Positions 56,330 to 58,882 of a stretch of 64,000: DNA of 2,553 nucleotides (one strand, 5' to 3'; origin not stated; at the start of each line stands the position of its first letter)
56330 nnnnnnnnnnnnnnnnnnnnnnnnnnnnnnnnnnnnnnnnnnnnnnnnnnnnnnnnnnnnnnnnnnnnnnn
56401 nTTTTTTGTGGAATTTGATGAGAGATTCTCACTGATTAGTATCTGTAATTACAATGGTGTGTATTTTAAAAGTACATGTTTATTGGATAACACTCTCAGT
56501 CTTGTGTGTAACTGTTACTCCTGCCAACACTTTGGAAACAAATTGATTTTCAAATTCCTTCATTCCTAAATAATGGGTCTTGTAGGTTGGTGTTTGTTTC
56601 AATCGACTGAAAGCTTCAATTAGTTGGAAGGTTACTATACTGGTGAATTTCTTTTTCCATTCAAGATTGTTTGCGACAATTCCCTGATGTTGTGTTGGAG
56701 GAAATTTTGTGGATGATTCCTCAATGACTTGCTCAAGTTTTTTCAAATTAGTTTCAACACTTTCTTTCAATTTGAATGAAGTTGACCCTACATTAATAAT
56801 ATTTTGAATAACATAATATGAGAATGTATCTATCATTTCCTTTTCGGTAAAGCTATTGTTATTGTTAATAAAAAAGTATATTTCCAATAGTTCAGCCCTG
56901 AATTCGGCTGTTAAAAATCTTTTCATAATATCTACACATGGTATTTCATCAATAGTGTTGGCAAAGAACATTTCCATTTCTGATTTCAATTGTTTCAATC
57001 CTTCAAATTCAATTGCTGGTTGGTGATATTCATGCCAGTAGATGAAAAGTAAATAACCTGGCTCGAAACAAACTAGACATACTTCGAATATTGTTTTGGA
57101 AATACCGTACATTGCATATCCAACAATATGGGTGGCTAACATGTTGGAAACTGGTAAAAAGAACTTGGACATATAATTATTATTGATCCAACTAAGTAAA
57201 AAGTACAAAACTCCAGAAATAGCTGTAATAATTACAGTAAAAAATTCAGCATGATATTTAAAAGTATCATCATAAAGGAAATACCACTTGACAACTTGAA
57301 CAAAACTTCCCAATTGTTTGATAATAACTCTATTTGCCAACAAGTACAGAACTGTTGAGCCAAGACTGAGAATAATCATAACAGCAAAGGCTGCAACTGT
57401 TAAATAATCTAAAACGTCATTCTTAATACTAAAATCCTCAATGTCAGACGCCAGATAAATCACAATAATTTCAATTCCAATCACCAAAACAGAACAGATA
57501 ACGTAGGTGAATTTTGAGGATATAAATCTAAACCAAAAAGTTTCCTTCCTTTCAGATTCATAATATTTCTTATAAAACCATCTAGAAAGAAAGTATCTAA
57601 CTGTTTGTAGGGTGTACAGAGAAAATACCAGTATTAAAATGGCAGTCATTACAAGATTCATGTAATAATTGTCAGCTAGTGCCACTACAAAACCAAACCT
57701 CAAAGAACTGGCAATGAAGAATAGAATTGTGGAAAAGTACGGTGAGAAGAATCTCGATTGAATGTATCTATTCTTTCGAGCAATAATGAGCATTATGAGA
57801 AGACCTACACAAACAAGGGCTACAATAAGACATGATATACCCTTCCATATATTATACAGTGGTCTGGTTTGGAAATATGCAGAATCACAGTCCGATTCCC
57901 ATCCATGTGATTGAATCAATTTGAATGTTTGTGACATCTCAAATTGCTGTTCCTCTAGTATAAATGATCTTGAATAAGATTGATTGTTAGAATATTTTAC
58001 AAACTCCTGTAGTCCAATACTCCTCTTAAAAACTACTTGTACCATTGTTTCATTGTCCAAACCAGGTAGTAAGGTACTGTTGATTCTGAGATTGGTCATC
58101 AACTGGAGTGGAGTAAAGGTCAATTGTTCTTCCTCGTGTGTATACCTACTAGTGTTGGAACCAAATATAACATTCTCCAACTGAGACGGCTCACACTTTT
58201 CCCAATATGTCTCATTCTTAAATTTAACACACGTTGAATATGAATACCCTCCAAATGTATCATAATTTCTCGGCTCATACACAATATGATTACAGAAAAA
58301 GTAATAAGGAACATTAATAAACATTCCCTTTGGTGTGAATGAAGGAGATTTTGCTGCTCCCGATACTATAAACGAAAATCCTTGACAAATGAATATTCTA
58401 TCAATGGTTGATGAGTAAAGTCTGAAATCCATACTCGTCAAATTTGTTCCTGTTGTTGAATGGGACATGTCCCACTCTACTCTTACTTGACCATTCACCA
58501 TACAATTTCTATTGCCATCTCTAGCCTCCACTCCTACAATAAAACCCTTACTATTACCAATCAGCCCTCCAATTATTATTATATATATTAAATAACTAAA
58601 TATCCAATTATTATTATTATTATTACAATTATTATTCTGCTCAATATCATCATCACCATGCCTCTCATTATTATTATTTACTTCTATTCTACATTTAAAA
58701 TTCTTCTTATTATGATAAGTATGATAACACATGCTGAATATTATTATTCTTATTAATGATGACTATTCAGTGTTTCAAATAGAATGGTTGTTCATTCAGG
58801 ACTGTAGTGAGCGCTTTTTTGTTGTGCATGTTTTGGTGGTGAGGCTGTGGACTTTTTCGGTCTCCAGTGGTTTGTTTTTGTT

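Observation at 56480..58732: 7TM receptor fused to an RGS domain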

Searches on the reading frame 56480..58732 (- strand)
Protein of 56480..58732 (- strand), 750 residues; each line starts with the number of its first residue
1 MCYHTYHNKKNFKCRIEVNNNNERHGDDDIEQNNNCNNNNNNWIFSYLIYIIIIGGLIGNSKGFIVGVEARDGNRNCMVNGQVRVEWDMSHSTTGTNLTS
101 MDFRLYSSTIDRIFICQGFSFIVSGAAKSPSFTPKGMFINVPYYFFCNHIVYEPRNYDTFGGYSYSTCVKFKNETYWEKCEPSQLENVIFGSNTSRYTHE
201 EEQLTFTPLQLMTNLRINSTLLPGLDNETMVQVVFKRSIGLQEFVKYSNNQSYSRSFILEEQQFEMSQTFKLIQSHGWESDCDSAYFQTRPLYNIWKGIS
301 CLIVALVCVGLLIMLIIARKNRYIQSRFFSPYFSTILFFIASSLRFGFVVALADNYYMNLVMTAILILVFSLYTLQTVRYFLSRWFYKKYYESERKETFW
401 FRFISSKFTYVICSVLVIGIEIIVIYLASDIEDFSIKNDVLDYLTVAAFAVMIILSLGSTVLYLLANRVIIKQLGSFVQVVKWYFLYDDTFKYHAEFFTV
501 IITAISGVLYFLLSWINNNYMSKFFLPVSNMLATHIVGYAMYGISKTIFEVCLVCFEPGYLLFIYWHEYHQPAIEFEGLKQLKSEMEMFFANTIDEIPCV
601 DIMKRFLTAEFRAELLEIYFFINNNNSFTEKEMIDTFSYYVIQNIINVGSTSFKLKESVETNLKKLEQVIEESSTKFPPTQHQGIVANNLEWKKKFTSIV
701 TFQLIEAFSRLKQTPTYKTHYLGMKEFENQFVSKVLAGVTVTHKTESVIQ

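Call 3: search_protein_families(library=pfam, proteins=[window:56480-58732:-], max_evalue=1)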
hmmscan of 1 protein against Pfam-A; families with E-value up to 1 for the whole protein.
window:56480-58732:- (750 aa): 0 families

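Call 4: search_solved_structures(query=window:56480-58732:-, max_evalue=1, show_alignments=2)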
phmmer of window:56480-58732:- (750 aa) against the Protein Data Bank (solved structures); distinct sequences matched with E-value up to 1: 0.

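Call 6: find_homologous_proteins(query=window:56480-58732:-, max_evalue=0.001)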
Query window:56480-58732:- (750 aa): 2 proteins with E <= 0.001 among 6395 candidates.
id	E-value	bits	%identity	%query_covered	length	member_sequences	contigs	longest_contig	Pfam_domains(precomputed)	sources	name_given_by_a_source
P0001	0.0e+0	1707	100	100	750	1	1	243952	-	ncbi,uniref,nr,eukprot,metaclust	ncbi:predicted protein [Naegleria gruberi]|uniref:Predicted protein n=1 Tax=Naegleria gruberi TaxID=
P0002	0.0e+0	1040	67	89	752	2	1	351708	-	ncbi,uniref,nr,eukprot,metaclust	ncbi:predicted protein [Naegleria gruberi]|uniref:Predicted protein n=1 Tax=Naegleria gruberi TaxID=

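Call 12: search_protein_representatives(protein=window:56483-58525:-)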
Query: 681 residues. Proteins with E-value up to 0.001 (for the whole library): 8; up to 1e-10: 7; up to 1e-30: 5. The best 8 are listed.
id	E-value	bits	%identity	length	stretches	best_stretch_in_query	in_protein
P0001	0.0e+00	1534.9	100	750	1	1-681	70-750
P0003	7.1e-160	550.3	62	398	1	165-559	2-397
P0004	4.9e-126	438.5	42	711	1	134-668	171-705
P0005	1.3e-65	238.8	34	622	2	206-570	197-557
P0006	5.3e-41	157.6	34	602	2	209-564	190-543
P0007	1.4e-19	86.8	37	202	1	517-676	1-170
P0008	3.7e-16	75.5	54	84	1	517-601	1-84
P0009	8.7e-09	51.1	42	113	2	517-572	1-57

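Call 14: search_protein_families(library=pfam, proteins=[P0002, P0003, P0004, P0005, P0006, P0007, P0008, P0009], max_evalue=1)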
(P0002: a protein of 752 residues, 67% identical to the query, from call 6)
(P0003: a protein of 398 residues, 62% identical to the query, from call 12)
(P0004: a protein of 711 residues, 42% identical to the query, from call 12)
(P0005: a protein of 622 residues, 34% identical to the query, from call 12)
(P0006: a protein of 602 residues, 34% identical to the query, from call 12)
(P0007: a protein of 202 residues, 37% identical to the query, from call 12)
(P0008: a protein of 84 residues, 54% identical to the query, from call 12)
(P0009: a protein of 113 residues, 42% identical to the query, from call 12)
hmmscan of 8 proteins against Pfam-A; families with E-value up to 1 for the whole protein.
P0002 (752 aa): 0 families

P0003 (398 aa): 0 families

P0004 (711 aa): 0 families

P0005 (622 aa): 0 families

P0006 (602 aa): 0 families

P0007 (202 aa): 1 family
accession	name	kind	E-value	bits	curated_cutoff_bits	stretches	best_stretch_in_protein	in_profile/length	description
PF02158.20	Neuregulin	-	0.027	14.3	25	1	127-173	39-82/359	Neuregulin intracellular region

P0008 (84 aa): 2 families
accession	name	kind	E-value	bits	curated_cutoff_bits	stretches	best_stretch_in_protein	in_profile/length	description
PF18480.7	DUF5615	-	0.027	14.8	23.8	1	34-80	49-95/110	Domain of unknown function (DUF5615)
PF15149.11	CATSPERB_C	-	0.044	13.6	27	1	28-82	120-170/258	CATSPERB, C-terminal domain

P0009 (113 aa): 0 families

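Call 32: predict_structure(alignment_id=A2)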
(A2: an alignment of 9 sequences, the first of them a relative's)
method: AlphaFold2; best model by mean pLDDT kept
length: 750 residues; sequences in the alignment: 9
mean_pLDDT: 60.0   pTM: 0.54
mean pLDDT of the five models: 60.0, 56.9, 56.8, 51.1, 51.0
residues with pLDDT >= 90: 10; 70-90: 257; 50-70: 257; < 50: 226
segments of 3 or more residues with pLDDT < 50: 1-73, 93-95, 149-208, 239-251, 284-289, 521-534, 574-576, 649-658, 669-688, 736-738, 740-750
pLDDT, mean of each block of 10 residues (from residue 1): 25 25 29 31 37 34 27 58 67 54 66 60 61 66 57 32 37 36 37 31 38 59 63 66 44 52 66 59 50 71 90 84 76 89 77 59 84 82 71 62 76 86 83 67 80 80 72 72 63 70 79 58 41 54 78 83 74 54 73 67 68 76 76 72 61 48 50 39 41 72 72 61 55 52 37
secondary structure, 60 per line:
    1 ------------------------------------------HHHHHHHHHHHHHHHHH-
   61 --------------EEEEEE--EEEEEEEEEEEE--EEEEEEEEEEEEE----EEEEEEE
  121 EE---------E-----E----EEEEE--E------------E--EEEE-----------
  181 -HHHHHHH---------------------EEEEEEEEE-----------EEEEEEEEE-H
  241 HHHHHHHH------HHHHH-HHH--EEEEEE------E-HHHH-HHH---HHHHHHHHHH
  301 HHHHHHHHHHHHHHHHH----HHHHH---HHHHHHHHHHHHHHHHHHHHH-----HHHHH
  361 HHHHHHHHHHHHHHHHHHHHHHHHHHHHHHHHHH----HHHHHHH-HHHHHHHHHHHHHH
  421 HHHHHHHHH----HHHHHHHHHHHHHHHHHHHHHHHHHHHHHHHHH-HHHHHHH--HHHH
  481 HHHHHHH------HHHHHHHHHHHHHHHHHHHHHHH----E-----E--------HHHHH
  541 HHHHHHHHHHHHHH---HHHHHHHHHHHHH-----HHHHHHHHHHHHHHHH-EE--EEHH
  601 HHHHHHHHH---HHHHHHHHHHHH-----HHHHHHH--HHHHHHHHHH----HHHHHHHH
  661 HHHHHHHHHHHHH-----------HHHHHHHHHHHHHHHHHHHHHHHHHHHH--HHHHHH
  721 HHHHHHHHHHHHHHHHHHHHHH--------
elements in order (helices of 4 or more, strands of 3 or more residues): H43-59 E75-80 E83-94 E97-109 E114-122 E143-147 E166-169 H182-188 E210-218 E230-238 H240-248 H255-259 E266-271 H280-283 H291-317 H322-326 H330-350 H356-394 H399-405 H407-429 H434-466 H468-474 H477-487 H494-516 H536-554 H558-570 H576-591 H599-609 H613-624 H630-636 H639-648 H653-673 H685-712 H715-742

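Call 37: fold_search(model_id=the predicted structure, library=pdb)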
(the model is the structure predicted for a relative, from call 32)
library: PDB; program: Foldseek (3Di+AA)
matches with E <= 10: 1253; with E <= 0.001: 0
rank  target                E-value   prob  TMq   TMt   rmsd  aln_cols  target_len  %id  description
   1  8xx8_D                2.8e-02  0.99  0.20  0.45   9.4       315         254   12  Structure of Glycilhalorhodopsin from Salinarimonas soli (released 2024-10-16)
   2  7xxh_R                3.5e-02  1.00  0.23  0.49   7.1       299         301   14  Cryo-EM structure of the purinergic receptor P2Y1R in complex with 2MeSADP and G11 (released 2023-06-07)
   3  5lwe_A                4.9e-02  0.97  0.20  0.42   7.8       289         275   12  Crystal structure of the human CC chemokine receptor type 9 (CCR9) in complex with vercirnon (released 2016-12-07)
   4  9mm5_R                4.9e-02  0.92  0.20  0.35  12.1       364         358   12  CGRP Receptor in complex with dC2_049 (released 2026-01-28)
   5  8wg9_B                5.6e-02  1.00  0.24  0.23   5.5       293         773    8  mGlu2-mGlu4 heterodimer bound mGlu4 agonist E7P (released 2024-11-27)
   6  8xx8_B                5.9e-02  0.96  0.19  0.43   9.1       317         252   14  Structure of Glycilhalorhodopsin from Salinarimonas soli (released 2024-10-16)
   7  8dam_C                6.5e-02  0.99  0.13  0.54   6.6       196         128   13  nbF3:nbE8:CaV beta subunit 1b complex (released 2022-12-21)
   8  9p94_R                7.5e-02  0.97  0.20  0.37   9.0       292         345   11  Cryo-EM structure of the PAC1sR-PACAP27-Gs complex (released 2025-11-19)
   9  6ibb_A                8.6e-02  0.98  0.23  0.48   8.7       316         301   11  Crystal structure of the rat isoform of the succinate receptor SUCNR1 (GPR91) in complex with a nanobody (released 2019-08-14)
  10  6p9y_R                9.9e-02  0.72  0.16  0.32  10.5       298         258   13  PAC1 GPCR Receptor complex (released 2020-02-05)
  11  7vv5_R                1.0e-01  0.99  0.23  0.53   6.5       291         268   14  Cryo-EM structure of pseudoallergen receptor MRGPRX2 complex with C48/80, state1 (released 2021-12-01)
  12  6tqt                  1.0e-01  0.85  0.10  0.43  10.3       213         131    6  The crystal structure of the MSP domain of human MOSPD2. (released 2020-11-18)
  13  9blb_R                1.2e-01  0.87  0.18  0.32  10.4       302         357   11  Human Calcitonin Receptor in Complex with Gs and Cagrilintide Backbone (non-acylated) in bypass conformation (released 2025-04-16)
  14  7eh3_MODEL_1_A        1.3e-01  0.90  0.12  0.47   7.3       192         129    9  Structure of Nanobody Nb23 in solution using NMR spectroscopy (released 2021-07-14)
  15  9blw_R                1.3e-01  0.90  0.22  0.38  12.7       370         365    9  Human amylin1 Receptor in complex with Gs and Cagrilintide backbone (non-acylated) (released 2025-04-16)
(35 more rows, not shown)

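Call 48: list_cluster_members(proteins=[P0001, P0002, P0003, P0004, P0005, P0006, P0007, P0008, P0009])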
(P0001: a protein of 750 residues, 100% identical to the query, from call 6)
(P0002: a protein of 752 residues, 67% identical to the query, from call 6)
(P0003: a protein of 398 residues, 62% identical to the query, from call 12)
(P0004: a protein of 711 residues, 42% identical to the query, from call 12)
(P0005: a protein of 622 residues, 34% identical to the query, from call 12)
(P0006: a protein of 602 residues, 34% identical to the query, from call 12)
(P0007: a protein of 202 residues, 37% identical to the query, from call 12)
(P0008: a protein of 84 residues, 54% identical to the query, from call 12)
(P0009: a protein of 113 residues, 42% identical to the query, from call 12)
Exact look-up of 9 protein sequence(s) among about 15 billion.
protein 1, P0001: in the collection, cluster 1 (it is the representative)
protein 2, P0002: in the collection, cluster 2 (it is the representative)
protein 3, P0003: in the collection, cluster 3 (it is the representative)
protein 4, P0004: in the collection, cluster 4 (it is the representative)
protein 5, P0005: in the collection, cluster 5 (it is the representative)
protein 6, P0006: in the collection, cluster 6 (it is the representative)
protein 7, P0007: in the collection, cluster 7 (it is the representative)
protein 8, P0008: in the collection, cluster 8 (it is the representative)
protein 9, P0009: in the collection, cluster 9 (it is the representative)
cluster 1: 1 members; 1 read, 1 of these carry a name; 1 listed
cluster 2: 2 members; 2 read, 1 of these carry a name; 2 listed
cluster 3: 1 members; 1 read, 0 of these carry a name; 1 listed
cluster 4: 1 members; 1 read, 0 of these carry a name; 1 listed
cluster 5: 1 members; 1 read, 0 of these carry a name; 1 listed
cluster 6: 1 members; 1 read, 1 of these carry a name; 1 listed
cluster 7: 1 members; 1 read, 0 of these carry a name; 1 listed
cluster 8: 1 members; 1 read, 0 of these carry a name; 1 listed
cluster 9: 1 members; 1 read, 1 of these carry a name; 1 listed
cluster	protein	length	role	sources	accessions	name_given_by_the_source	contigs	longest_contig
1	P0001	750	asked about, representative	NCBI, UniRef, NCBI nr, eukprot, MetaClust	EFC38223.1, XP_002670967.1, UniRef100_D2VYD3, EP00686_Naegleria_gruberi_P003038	predicted protein [Naegleria gruberi] | Predicted protein n=1 Tax=Naegleria gruberi TaxID=5762 RepID=D2VYD3_NAEGR | uncharacterized protein NAEGRDRAFT_74079 [Naegleria gruberi]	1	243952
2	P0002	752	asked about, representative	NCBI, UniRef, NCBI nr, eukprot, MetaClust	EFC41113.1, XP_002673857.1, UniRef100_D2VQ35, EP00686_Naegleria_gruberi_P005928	predicted protein [Naegleria gruberi] | Predicted protein n=1 Tax=Naegleria gruberi TaxID=5762 RepID=D2VQ35_NAEGR | uncharacterized protein NAEGRDRAFT_71148 [Naegleria gruberi]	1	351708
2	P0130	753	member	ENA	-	-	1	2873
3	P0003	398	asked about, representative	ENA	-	-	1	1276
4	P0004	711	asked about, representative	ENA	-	-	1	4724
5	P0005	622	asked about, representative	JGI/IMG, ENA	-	-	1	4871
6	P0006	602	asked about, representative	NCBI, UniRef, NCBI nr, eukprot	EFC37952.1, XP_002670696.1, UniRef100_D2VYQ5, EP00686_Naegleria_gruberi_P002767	predicted protein [Naegleria gruberi] | Predicted protein n=1 Tax=Naegleria gruberi TaxID=5762 RepID=D2VYQ5_NAEGR | uncharacterized protein NAEGRDRAFT_74204 [Naegleria gruberi]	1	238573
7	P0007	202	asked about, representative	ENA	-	-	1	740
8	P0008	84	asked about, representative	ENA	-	-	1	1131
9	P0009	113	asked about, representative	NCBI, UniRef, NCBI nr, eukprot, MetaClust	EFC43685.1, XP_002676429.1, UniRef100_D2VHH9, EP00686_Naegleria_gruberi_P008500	predicted protein [Naegleria gruberi] | Predicted protein n=1 Tax=Naegleria gruberi TaxID=5762 RepID=D2VHH9_NAEGR | uncharacterized protein NAEGRDRAFT_68334 [Naegleria gruberi]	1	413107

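Call 49: find_encoding_contigs(protein=P0001, flank=6000, max_places=3)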
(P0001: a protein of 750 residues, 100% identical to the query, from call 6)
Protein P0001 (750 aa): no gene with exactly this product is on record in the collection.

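Call 62: find_related_loci(query=A5, collection=metagenome_contigs, flank=3000)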
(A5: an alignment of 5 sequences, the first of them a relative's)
Query A5 (750 aa) in metagenome_contigs; peptide patterns used: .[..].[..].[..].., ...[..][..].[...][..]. (x = any residue, [..] = any of these).
238 stretches matched a pattern, but none encodes a relative of the query by tblastn (E <= 1e-3).
